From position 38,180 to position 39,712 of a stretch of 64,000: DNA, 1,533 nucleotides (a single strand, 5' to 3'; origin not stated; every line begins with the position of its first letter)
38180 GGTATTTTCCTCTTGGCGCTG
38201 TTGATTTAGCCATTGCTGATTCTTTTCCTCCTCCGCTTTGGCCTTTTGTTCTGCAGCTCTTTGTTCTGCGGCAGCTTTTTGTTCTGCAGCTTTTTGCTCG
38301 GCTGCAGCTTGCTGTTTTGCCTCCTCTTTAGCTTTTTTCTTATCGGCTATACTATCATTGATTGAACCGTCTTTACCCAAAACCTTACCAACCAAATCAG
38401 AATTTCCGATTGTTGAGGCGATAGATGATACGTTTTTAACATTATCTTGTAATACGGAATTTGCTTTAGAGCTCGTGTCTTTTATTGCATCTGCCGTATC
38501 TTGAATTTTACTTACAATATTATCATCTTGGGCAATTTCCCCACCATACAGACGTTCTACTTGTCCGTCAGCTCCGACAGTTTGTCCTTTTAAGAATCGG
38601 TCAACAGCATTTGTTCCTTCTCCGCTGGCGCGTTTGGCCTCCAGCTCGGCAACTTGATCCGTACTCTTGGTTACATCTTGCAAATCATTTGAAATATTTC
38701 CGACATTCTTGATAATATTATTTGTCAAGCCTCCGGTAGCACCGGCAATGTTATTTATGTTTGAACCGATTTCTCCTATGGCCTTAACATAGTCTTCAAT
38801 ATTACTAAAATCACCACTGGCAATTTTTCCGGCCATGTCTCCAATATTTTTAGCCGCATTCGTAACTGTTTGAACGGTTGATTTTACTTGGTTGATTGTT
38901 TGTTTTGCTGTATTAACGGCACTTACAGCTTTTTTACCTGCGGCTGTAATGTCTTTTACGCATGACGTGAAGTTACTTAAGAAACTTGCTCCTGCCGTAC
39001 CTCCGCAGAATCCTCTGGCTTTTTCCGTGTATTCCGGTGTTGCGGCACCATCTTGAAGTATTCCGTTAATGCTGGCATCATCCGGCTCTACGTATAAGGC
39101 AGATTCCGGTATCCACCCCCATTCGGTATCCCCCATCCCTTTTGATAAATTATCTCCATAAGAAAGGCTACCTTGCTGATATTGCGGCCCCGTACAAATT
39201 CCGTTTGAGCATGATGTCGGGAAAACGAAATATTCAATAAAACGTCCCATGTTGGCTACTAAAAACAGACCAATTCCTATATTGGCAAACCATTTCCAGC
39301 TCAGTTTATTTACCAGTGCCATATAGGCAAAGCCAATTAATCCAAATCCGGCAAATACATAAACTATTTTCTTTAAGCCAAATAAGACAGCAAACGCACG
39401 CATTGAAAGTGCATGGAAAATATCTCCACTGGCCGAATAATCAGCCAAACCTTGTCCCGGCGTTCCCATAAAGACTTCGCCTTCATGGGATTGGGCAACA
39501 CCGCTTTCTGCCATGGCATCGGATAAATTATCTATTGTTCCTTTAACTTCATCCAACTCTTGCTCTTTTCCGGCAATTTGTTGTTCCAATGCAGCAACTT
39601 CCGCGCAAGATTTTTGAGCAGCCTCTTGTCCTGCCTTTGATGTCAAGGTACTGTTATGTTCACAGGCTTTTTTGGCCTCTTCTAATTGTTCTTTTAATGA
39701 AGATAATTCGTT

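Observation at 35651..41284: Giant 1877-aa protein with an embedded VirB2/TrbC pilin hairpin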

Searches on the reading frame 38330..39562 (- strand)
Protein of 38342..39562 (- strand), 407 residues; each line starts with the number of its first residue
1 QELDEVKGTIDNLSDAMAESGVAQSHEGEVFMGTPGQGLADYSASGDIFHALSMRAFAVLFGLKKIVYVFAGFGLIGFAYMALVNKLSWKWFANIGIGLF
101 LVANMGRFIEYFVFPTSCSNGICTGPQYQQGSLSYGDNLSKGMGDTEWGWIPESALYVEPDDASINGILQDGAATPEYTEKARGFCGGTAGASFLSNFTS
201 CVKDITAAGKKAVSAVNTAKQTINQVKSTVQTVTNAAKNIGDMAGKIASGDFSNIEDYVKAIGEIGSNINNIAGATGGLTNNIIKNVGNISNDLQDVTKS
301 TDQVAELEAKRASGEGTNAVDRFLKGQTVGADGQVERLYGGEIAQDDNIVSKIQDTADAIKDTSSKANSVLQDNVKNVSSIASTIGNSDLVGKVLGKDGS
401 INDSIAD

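Call 13: find_homologous_proteins(query=window:38342-39562:-, max_evalue=0.001)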
Query seq(407 aa) (407 aa): 17 proteins with E <= 0.001 among 7709 candidates.
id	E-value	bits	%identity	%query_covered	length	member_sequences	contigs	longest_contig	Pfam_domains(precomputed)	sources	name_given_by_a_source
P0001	4.4e-96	341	54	77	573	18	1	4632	-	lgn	-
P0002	4.0e-93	331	51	81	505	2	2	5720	-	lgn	-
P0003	8.2e-93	330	51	81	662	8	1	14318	-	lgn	-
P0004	1.7e-53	200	47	56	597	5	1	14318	-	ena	-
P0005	1.1e-37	148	47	43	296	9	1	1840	-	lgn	-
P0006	3.8e-32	130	50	33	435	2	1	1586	-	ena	-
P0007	2.2e-21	95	50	28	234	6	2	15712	PF04956.19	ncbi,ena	-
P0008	6.5e-19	87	54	20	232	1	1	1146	PF04956.19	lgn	-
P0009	1.4e-18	86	43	29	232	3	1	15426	PF04956.19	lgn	-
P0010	4.3e-18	84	52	23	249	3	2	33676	PF04956.19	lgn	-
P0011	6.7e-17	80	50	21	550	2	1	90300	PF04956.19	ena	-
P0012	4.0e-16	77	44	28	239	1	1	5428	PF04956.19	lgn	-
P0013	1.5e-15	76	55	21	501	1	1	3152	PF04956.19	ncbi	-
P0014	2.3e-15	75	55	21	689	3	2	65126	PF04956.19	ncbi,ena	-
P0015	3.2e-14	71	48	20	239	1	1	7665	PF04956.19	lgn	-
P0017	3.8e-5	41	35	24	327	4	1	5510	PF04956.19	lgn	-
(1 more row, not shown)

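Call 16: list_cluster_members(proteins=[P0007, P0013, P0014, P0011, P0006, P0003])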
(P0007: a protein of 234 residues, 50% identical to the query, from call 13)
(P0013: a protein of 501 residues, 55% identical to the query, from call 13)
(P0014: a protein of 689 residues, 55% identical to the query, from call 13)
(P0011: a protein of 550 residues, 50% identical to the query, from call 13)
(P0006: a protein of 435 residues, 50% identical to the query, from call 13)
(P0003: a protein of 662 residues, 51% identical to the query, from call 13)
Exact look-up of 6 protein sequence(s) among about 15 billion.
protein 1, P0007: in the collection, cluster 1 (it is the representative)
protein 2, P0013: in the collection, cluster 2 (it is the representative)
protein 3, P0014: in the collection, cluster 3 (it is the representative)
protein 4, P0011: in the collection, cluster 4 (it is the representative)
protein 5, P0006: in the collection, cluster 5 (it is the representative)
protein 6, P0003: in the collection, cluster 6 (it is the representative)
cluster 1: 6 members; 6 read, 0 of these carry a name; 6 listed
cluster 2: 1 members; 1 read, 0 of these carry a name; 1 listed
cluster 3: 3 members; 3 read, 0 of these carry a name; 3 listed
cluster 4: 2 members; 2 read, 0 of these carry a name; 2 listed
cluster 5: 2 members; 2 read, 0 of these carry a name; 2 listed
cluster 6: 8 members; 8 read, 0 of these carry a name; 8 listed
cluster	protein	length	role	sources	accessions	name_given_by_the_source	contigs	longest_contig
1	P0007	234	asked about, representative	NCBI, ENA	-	-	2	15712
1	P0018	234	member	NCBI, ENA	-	-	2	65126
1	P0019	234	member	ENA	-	-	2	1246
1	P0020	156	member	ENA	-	-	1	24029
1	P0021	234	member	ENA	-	-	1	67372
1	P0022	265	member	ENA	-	-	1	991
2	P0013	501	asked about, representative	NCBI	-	-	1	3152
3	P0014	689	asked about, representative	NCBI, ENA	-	-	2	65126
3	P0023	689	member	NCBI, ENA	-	-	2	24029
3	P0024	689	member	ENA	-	-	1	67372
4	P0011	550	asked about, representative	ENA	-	-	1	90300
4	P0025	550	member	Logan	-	-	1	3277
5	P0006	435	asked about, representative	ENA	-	-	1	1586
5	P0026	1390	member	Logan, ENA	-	-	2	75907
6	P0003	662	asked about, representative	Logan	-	-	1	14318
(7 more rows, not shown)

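Call 17: find_encoding_contigs(protein=P0026, flank=10000, max_places=3)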
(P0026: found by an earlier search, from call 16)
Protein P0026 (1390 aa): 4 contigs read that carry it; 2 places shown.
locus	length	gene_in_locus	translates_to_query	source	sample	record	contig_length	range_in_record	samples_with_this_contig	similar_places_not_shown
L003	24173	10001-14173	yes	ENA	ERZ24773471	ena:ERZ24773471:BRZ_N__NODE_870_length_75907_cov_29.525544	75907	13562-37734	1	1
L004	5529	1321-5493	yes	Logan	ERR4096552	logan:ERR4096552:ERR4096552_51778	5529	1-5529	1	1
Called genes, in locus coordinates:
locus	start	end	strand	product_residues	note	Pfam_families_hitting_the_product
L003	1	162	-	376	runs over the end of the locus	PF00482:T2SSF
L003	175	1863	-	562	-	PF00437:T2SSE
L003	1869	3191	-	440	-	-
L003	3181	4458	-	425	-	PF06864:PAP_PilO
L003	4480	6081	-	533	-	PF00263:Secretin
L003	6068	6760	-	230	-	PF10671:TcpQ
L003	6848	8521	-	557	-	-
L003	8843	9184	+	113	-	PF04956:TrbC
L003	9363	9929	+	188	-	-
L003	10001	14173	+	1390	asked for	-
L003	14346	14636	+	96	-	-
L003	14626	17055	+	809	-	PF27097:VirB4_TrbE_N, PF03135:CagE_TrbE_VirB, PF19044:P-loop_TraG (faint)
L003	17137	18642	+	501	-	-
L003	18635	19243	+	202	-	-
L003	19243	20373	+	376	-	-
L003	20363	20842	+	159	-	-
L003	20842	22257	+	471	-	-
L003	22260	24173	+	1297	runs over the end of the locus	-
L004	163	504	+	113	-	PF04956:TrbC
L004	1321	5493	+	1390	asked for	-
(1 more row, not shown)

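Call 18: find_encoding_contigs(protein=P0014, flank=10000, max_places=3)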
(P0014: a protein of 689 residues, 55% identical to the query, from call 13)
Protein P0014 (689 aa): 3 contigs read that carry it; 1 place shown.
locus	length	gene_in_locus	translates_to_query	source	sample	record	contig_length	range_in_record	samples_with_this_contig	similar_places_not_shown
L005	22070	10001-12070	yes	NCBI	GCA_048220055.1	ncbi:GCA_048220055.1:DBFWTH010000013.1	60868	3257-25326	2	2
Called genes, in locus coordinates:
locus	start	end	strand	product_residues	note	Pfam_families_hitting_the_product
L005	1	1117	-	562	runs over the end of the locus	PF00437:T2SSE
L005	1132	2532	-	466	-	-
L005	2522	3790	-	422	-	PF06864:PAP_PilO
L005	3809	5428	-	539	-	PF00263:Secretin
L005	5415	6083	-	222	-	PF10671:TcpQ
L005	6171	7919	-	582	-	-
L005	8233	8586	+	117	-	PF04956:TrbC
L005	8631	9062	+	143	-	PF04956:TrbC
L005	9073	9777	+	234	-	PF04956:TrbC (weak)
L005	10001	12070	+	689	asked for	PF04956:TrbC (weak)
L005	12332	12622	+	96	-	-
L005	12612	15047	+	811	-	PF27097:VirB4_TrbE_N (faint), PF03135:CagE_TrbE_VirB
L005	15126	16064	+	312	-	-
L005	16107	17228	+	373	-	-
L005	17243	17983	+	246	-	-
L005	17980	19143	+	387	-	-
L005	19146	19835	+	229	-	-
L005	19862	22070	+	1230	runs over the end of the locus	-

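Call 34: find_homologous_proteins(query=A2, max_evalue=0.00001)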
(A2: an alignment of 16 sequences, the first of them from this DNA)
Query A2 (16 sequences) (330 aa, profile of the alignment): 77 proteins with E <= 0.00001 among 7563 candidates.
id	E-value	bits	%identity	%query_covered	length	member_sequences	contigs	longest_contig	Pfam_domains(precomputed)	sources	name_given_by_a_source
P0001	3.3e-124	433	54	94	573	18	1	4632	-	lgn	-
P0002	1.0e-122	428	57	87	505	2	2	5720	-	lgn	-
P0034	7.7e-71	257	27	88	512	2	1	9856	-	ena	-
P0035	1.5e-67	247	25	83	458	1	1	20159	-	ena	-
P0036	2.5e-64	236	28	87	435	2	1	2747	-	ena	-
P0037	3.8e-63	232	24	86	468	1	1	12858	-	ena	-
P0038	2.5e-62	229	25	85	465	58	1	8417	-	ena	-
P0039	1.6e-59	220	50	21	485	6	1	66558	-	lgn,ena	-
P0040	2.6e-59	219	50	21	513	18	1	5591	-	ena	-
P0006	1.5e-58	217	50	37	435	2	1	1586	-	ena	-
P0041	1.9e-57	213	47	32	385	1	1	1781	PF04956.19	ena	-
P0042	2.1e-56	210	38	29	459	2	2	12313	-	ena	-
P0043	1.8e-55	207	47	31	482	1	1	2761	PF04956.19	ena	-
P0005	1.1e-54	204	57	40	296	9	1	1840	-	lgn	-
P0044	2.4e-54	203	30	76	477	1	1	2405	-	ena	-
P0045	5.3e-53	199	50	30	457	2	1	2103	PF04956.19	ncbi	-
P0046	1.8e-52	197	48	30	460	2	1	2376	PF04956.19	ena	-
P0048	2.4e-51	193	28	84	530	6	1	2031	PF04956.19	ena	-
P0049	4.7e-51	192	28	84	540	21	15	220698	PF04956.19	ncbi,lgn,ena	-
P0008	4.3e-41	160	61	20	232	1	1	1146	PF04956.19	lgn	-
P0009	1.3e-40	158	45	30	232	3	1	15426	PF04956.19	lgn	-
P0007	1.8e-39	154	51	29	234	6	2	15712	PF04956.19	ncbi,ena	-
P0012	2.0e-37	148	46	29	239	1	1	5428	PF04956.19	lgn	-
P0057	4.3e-37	146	39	39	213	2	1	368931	PF04956.19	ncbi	-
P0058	4.6e-37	146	56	20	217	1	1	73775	PF04956.19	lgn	-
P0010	1.1e-36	145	52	28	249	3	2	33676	PF04956.19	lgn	-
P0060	1.2e-36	145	42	39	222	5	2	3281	PF04956.19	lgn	-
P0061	1.5e-36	145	57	20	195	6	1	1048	PF04956.19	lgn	-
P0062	1.6e-36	145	54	20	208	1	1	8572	PF04956.19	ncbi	-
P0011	4.2e-36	143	55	20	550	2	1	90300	PF04956.19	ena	-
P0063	5.3e-36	143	40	39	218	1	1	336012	PF04956.19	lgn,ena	-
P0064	5.6e-36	143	57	20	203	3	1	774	PF04956.19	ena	-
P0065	1.5e-35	141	43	29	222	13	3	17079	PF04956.19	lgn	-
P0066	1.6e-35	141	47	21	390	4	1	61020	PF04956.19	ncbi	-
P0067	2.1e-35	141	45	28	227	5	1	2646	PF04956.19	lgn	-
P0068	2.9e-35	140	54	20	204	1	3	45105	PF04956.19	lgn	-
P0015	4.7e-35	140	53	20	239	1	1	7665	PF04956.19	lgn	-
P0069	7.9e-35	139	46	32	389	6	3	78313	PF04956.19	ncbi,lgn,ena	-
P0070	9.0e-35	139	51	22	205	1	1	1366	PF04956.19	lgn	-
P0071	1.7e-34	138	44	30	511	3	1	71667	PF04956.19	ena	-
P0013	2.1e-34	138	61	20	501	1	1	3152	PF04956.19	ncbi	-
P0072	3.9e-34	137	38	38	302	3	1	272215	PF04956.19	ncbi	-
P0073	1.1e-33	135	55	20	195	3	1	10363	PF04956.19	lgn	-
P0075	4.3e-33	133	44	30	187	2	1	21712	PF04956.19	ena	-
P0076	5.5e-33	133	53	21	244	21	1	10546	PF04956.19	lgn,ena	-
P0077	7.2e-33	133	51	20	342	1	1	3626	PF04956.19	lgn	-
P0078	7.3e-33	133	43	30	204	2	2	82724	PF04956.19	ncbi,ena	-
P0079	1.2e-32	132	45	30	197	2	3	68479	PF04956.19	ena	-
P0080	1.7e-32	131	45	30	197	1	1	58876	PF04956.19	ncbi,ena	-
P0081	2.2e-32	131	36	44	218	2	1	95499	PF04956.19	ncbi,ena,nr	ncbi:MAG: TrbC/VirB2 family protein [Alphaproteobacteria bacterium]|nr:TrbC/VirB2 family protein [Al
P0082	3.1e-32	130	36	48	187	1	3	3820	PF04956.19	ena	-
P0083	6.2e-32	129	41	42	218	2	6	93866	PF04956.19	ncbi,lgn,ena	-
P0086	1.6e-31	128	44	30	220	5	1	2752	PF04956.19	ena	-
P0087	1.8e-31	128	45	30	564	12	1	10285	PF04956.19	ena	-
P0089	6.1e-30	123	44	30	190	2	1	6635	PF04956.19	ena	-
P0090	5.4e-29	120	47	28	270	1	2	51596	PF04956.19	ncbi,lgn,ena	-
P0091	1.0e-27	116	48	29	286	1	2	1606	PF04956.19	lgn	-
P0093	4.6e-25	107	44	31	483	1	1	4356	PF04956.19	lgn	-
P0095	2.7e-22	98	43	32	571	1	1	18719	PF04956.19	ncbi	-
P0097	4.1e-13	68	41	19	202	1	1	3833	PF04956.19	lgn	-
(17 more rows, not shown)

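Call 45: predict_structure(alignment_id=A3)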
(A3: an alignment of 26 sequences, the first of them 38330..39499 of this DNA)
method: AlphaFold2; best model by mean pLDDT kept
length: 390 residues; sequences in the alignment: 26
mean_pLDDT: 42.9   pTM: 0.28
mean pLDDT of the five models: 42.9, 40.8, 40.7, 40.2, 38.7
residues with pLDDT >= 90: 0; 70-90: 18; 50-70: 79; < 50: 293
segments of 3 or more residues with pLDDT < 50: 1-6, 8-39, 90-101, 103-129, 135-267, 308-310, 318-359, 364-390
pLDDT, mean of each block of 10 residues (from residue 1): 41 33 38 47 57 67 66 72 57 44 44 31 39 43 29 29 35 35 38 38 33 34 32 29 27 31 47 49 67 64 54 52 40 36 34 43 43 37 36
secondary structure, 60 per line:
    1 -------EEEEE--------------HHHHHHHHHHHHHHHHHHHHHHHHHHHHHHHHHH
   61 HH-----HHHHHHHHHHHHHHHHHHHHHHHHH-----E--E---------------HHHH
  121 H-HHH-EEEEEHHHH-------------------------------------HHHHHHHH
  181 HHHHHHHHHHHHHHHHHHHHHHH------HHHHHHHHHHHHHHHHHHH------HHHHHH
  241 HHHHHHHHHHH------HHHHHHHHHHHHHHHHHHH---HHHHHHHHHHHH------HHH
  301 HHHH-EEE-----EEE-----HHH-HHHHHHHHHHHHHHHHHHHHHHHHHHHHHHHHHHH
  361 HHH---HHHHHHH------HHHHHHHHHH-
elements in order: E8-12 H27-62 H68-92 H117-121 E127-131 H132-135 H173-203 H210-228 H235-251 H258-276 H280-291 H298-304 E306-308 E314-316 H326-363 H367-373 H380-389

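Call 60: search_protein_representatives(alignment_id=A3)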
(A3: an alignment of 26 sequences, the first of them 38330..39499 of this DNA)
Query: 26 sequences, 489 profile positions. Proteins with E-value up to 0.001 (for the whole library): 614; up to 1e-10: 416; up to 1e-30: 213. The best 150 are listed.
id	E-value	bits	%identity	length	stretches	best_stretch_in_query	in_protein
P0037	1.2e-150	519.3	-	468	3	3-200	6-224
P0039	2.4e-143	495.3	-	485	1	13-453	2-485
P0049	3.0e-142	491.7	-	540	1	79-485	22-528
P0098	4.9e-135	467.9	-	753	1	5-438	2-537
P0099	1.4e-134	466.4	-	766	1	1-470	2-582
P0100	7.3e-134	464.0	-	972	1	40-464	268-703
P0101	3.7e-132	458.4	-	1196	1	33-418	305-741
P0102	8.0e-131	454.0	-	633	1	24-428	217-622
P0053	1.3e-128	446.7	-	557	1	2-455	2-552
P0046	4.6e-126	438.3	-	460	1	79-480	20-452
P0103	1.9e-125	436.3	-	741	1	6-469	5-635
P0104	1.8e-122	426.5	-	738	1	1-484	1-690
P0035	3.0e-121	422.4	-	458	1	9-330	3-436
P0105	3.1e-121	422.3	-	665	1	79-482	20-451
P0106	6.5e-119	414.7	-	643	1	26-448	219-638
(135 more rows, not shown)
